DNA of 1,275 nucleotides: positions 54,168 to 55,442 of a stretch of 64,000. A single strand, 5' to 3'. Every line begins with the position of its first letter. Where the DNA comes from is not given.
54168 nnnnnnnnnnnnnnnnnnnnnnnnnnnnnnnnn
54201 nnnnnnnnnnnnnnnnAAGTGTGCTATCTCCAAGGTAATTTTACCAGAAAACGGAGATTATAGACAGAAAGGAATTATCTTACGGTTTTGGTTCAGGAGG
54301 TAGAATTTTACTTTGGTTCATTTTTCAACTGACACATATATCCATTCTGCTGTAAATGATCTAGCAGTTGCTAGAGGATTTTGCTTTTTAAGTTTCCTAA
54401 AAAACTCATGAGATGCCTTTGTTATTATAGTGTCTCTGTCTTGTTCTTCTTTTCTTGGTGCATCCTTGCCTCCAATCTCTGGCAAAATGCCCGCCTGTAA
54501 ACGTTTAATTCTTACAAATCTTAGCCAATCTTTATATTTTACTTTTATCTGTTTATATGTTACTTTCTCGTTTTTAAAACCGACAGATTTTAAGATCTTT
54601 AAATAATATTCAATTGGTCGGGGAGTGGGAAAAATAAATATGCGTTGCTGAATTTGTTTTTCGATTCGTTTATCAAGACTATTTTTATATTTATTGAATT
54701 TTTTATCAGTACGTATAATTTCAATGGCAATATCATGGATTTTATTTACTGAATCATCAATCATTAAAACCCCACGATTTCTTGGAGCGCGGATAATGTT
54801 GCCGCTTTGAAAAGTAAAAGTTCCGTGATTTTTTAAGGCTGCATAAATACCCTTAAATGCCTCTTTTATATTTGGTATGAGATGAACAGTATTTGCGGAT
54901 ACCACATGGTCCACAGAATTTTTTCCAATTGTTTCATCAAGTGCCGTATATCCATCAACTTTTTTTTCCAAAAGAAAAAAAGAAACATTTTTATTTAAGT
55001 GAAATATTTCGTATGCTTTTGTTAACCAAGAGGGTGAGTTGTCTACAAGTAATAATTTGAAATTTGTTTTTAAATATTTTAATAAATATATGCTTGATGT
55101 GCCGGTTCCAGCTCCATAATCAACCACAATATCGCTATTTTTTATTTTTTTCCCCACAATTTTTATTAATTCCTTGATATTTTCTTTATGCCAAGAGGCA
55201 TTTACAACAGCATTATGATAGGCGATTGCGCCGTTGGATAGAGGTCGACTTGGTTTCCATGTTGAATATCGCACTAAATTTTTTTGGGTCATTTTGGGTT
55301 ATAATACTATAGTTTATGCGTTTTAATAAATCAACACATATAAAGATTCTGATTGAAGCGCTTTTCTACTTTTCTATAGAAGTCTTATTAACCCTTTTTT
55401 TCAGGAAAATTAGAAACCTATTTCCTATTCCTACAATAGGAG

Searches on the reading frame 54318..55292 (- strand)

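Call 21: search_protein_families(library=pfam, proteins=[window:54318-55292:-], max_evalue=0.001)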
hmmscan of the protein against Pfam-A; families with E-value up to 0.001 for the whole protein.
window:54318-55292:- (324 aa): 5 families
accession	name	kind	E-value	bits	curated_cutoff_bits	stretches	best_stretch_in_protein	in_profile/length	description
PF13847.12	Methyltransf_31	-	2.7e-10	40.6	27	1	51-165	2-113/145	Methyltransferase domain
PF08242.18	Methyltransf_12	-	8.1e-10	39.7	30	1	58-159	2-98/98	Methyltransferase domain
PF13649.12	Methyltransf_25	-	6.1e-09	36.9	27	1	56-157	1-97/97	Methyltransferase domain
PF08241.18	Methyltransf_11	-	3.8e-07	31.1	21.2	1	57-160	1-94/95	Methyltransferase domain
PF13489.12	Methyltransf_23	-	4.9e-05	23.5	27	1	37-162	7-117/164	Methyltransferase domain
